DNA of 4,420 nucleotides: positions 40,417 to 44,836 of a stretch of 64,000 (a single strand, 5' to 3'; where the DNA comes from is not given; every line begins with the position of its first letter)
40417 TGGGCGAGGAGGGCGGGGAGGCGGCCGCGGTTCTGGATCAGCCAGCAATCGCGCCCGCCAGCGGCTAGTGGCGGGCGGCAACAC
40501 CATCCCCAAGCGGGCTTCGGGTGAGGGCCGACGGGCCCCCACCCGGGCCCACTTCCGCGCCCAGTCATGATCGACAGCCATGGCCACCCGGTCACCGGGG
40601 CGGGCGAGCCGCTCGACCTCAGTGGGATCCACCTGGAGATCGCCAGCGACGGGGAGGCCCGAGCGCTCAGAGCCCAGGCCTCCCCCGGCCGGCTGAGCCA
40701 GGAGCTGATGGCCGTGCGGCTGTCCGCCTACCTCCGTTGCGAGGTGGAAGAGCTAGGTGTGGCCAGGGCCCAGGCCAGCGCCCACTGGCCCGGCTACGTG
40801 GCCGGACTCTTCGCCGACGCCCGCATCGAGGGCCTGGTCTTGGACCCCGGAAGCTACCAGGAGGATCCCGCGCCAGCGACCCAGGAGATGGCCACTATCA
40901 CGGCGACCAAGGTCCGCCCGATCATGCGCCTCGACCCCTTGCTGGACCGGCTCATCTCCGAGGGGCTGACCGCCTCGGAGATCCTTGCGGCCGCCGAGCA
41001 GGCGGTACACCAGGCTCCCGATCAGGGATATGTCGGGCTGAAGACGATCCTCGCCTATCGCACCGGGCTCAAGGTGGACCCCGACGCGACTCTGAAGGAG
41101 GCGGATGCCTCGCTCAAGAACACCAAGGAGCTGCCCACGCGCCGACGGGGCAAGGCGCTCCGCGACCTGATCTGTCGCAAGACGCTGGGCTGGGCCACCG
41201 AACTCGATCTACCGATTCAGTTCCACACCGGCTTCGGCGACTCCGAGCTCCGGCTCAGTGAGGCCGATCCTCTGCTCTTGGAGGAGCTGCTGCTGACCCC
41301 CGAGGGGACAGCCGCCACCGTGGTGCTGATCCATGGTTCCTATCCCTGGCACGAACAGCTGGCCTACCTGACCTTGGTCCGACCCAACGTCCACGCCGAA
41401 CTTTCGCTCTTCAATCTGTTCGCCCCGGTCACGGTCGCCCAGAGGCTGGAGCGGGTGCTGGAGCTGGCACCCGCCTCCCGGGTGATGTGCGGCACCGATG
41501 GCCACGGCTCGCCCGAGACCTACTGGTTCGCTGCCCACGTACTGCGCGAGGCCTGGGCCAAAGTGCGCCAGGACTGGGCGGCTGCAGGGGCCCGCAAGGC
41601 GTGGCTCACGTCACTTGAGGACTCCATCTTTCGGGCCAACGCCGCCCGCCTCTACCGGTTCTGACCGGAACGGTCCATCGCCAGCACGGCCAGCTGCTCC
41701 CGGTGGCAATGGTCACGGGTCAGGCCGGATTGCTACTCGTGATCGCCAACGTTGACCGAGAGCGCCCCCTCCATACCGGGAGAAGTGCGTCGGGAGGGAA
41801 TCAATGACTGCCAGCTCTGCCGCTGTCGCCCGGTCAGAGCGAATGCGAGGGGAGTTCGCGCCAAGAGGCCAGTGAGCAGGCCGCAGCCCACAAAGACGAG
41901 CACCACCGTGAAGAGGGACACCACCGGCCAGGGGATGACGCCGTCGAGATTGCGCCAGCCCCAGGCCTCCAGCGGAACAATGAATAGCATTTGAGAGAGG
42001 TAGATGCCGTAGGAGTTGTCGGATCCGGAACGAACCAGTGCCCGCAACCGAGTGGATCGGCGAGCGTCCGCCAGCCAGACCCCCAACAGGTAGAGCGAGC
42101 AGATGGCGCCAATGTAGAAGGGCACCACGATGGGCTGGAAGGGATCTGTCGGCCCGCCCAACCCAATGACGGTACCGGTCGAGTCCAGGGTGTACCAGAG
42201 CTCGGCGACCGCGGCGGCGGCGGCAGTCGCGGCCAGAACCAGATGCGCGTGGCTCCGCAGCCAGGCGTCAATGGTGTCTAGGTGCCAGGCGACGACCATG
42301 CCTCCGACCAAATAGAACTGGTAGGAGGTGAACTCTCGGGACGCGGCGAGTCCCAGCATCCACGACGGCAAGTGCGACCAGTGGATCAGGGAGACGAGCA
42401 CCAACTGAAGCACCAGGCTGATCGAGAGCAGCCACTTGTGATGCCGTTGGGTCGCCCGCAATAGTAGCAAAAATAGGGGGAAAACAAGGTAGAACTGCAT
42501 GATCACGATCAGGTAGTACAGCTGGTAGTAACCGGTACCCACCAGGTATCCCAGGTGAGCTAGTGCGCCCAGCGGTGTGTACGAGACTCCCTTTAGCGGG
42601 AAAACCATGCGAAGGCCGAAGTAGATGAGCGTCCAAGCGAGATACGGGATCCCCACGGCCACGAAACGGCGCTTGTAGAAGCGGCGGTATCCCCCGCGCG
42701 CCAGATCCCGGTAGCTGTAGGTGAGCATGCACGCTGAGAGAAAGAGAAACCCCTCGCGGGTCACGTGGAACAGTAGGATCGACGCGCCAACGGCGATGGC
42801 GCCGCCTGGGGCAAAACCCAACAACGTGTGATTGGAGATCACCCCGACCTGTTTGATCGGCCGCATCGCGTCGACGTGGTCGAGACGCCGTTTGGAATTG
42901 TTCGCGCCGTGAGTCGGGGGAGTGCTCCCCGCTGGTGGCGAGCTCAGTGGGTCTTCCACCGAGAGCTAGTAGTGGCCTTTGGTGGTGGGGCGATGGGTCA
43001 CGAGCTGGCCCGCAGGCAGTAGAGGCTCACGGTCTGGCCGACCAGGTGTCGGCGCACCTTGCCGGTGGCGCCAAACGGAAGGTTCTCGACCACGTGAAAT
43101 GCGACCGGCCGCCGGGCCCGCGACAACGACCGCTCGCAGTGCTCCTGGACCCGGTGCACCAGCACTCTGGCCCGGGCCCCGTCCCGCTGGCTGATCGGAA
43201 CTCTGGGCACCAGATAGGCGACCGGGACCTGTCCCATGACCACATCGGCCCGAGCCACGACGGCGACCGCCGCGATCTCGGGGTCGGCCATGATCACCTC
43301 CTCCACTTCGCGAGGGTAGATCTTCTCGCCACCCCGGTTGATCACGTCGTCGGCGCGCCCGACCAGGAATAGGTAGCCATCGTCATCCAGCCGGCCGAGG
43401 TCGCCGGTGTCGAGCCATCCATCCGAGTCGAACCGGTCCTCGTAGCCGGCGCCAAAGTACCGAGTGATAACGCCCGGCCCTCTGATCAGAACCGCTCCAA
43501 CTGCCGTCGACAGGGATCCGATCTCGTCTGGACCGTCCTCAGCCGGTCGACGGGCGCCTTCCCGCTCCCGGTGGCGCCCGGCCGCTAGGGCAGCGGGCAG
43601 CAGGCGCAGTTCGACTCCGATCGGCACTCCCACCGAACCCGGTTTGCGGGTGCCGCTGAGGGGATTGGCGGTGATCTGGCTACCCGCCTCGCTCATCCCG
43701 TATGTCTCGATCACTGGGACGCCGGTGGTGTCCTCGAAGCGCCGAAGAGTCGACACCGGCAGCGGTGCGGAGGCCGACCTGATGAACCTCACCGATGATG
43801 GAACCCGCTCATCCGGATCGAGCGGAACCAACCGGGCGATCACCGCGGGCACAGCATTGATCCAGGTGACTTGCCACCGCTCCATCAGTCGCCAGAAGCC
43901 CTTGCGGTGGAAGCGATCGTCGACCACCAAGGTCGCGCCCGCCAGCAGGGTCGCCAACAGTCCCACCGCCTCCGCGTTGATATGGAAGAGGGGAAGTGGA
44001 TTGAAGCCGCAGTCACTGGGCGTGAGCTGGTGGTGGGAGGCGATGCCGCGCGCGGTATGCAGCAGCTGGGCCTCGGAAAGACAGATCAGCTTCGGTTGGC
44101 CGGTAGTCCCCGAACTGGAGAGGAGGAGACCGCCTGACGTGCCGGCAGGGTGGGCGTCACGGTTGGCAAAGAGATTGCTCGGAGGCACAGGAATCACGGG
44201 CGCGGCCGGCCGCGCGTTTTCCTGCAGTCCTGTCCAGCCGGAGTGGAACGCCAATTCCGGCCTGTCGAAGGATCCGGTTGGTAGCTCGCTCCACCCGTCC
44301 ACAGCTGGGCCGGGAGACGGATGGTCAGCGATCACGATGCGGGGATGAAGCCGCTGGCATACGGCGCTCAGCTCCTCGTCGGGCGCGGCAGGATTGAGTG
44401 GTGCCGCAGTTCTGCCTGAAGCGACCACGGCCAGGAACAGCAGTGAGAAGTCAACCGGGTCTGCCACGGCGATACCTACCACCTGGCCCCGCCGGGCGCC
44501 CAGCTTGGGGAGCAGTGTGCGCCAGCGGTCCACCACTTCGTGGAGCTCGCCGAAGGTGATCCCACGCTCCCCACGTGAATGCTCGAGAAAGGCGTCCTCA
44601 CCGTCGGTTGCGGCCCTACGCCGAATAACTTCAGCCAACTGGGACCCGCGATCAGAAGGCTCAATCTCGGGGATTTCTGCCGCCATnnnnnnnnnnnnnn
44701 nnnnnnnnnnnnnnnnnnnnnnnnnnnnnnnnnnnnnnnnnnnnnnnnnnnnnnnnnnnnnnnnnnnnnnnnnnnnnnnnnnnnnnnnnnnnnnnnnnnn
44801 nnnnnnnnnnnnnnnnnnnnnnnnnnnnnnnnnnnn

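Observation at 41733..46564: Five-gene, translationally coupled cluster built around a phosphosulfolactate synthase (ComA) homolog, lacking the rest of any known sulfolactate/coenzyme M pathway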

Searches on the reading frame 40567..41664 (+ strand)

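Call 11: search_protein_families(library=pfam, proteins=[window:40567-41664:+], max_evalue=0.001)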
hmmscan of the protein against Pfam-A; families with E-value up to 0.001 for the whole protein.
window:40567-41664:+ (365 aa): 1 family
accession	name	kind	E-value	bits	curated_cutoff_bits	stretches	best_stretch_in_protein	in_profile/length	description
PF04909.20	Amidohydro_2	-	1.5e-19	71.3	26.4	1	185-365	127-289/289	Amidohydrolase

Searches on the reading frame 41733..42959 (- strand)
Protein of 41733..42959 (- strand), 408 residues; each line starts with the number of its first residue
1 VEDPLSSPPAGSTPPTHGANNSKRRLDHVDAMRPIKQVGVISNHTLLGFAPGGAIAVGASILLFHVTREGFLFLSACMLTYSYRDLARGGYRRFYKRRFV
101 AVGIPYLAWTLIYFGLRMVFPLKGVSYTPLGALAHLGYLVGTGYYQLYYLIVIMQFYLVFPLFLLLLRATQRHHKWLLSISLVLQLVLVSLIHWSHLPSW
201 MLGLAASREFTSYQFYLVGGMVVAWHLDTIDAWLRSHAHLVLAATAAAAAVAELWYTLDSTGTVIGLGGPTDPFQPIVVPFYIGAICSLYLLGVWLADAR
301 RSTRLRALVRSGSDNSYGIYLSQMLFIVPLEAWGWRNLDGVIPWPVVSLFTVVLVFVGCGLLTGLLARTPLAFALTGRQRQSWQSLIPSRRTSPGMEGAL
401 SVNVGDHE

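Call 8: search_protein_families(library=pfam, proteins=[window:41733-42959:-], max_evalue=0.01)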
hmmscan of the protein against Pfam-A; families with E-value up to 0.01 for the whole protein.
window:41733-42959:- (408 aa): 1 family
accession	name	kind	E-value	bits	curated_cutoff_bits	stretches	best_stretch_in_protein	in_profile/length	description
PF01757.29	Acyl_transf_3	-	7.2e-30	104.6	31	1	29-362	4-324/326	Acyltransferase domain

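Call 9: search_protein_families(library=ncbifam, proteins=[window:41733-42959:-], max_evalue=0.01)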
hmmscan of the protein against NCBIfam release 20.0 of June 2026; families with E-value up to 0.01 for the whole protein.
window:41733-42959:- (408 aa): 0 families

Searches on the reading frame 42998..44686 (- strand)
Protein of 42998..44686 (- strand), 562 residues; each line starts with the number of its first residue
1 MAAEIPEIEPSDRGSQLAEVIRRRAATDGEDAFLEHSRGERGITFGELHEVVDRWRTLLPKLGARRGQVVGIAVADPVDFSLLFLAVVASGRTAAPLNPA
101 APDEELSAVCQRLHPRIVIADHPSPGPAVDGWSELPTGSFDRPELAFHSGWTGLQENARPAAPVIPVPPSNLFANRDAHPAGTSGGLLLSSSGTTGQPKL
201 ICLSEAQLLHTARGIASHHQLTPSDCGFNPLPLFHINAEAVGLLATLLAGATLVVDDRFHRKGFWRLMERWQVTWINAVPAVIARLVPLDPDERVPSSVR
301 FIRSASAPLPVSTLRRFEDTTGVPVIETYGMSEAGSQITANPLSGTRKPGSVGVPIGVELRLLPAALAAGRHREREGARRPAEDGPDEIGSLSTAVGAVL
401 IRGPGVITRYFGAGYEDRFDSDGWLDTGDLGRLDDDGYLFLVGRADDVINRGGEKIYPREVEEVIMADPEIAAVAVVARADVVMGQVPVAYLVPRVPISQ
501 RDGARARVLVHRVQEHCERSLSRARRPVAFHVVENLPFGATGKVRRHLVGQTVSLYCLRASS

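Call 8: search_protein_families(library=pfam, proteins=[window:42998-44686:-], max_evalue=0.01)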
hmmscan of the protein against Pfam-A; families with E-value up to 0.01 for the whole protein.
window:42998-44686:- (562 aa): 2 families
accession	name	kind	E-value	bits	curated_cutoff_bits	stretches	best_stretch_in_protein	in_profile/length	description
PF00501.34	AMP-binding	-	1.3e-50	172.8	29.9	1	23-410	3-383/384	AMP-binding enzyme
PF13193.12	AMP-binding_C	-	8.5e-11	43.1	24.5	1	460-543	1-76/76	AMP-binding enzyme C-terminal domain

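Call 9: search_protein_families(library=ncbifam, proteins=[window:42998-44686:-], max_evalue=0.01)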
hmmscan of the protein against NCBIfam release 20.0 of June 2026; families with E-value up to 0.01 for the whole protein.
window:42998-44686:- (562 aa): 108 families (the best 25 are shown)
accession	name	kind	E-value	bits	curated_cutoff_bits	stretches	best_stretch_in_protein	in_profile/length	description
NF005714.0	PRK07529.1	subfamily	2.1e-81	274.1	632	2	188-546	223-569/640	acyl-CoA synthetase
NF004837.0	PRK06187.1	subfamily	1.3e-74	251.3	476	2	190-549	177-518/531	long-chain-fatty-acid--CoA ligase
NF004511.1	PRK05852.1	equivalog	2.9e-74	250.5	650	1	18-551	2-502/505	FadD7 family fatty acid--CoA ligase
NF005702.0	PRK07514.1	subfamily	1.2e-61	208.6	558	2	188-552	162-499/506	malonyl-CoA synthase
TIGR01923.1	menE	equivalog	2.8e-61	207.7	330.15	1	44-547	1-440/442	o-succinylbenzoate--CoA ligase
NF002966.0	PRK03640.1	equivalog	3.1e-59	200.9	556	2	393-551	329-478/483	o-succinylbenzoate--CoA ligase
NF005307.0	PRK06839.1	equivalog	3.7e-55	187.5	748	2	395-547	342-487/496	o-succinylbenzoate--CoA ligase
NF004114.0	PRK05605.1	equivalog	1.3e-53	182.2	766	1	180-552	218-568/575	long-chain-fatty-acid--CoA ligase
NF005858.0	PRK07787.1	subfamily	4.5e-53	180.3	575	1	154-547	100-466/471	acyl-CoA synthetase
NF004808.0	PRK06155.1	equivalog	3.1e-49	167.7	722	2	15-361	21-355/542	ATP-dependent acyl-CoA ligase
NF006181.0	PRK08314.1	subfamily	1.9e-48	165.1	705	2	188-356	209-377/563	long-chain-fatty-acid--CoA ligase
NF005801.1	PRK07656.1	equivalog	2.7e-47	161.5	657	1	20-546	6-496/500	FadD3 family acyl-CoA ligase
NF006572.0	PRK09088.1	equivalog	4.8e-45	154.1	696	3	396-549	337-483/491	acyl-CoA synthetase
NF004758.0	PRK06087.1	equivalog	5.9e-45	153.7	736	2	399-551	385-533/548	medium-chain fatty-acid--CoA ligase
NF004822.0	PRK06178.1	equivalog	3.8e-44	151.2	782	2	396-548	418-562/571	acyl-CoA synthetase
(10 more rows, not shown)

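Call 37: search_solved_structures(query=window:42998-44686:-, max_evalue=1e-30)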
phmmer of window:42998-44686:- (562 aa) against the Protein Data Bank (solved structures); distinct sequences matched with E-value up to 1e-30: 13.
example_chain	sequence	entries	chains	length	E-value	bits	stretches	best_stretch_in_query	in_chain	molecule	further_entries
5ie0_A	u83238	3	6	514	2.1e-64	221.5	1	39-551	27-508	Oxalate--CoA ligase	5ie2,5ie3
6qjz_A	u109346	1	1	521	3.5e-62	214.1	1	39-551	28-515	oxalyl CoA-synthetase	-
8aff_A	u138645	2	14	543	2.9e-50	174.8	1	185-554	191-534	Oxalate--CoA ligase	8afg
5x8f_A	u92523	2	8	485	1e-44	156.5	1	186-547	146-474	2-succinylbenzoate--CoA ligase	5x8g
5buq_A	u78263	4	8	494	7.3e-44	153.6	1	186-547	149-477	2-succinylbenzoate--CoA ligase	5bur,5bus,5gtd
4gxq_A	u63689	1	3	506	1.1e-38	136.5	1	34-552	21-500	Malonyl CoA synthetase, Benzoate-CoA ligase Chimeric protein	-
3r44_A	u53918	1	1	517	1.4e-38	136.2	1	9-550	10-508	fatty acyl CoA synthetase FADD13 (FATTY-ACYL-CoA SYNTHETASE)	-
4gxr_A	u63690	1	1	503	1.4e-36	129.7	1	34-552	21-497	Malonyl CoA synthetase, Benzoate-CoA ligase Chimeric protein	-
4fuq_A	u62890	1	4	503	1.7e-36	129.3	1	34-552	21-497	Malonyl CoA synthetase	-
7kyd_A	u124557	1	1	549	7.5e-36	127.2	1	46-550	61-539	Long-chain fatty-acyl-CoA synthetase CG6178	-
8atd_C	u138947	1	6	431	1.4e-35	126.3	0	185-445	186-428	Oxalate--CoA ligase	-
4fut_A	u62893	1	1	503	1.5e-35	126.2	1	34-552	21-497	Malonyl CoA synthetase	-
3nyq_A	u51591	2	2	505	5e-34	121.2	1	186-546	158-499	Malonyl-CoA Ligase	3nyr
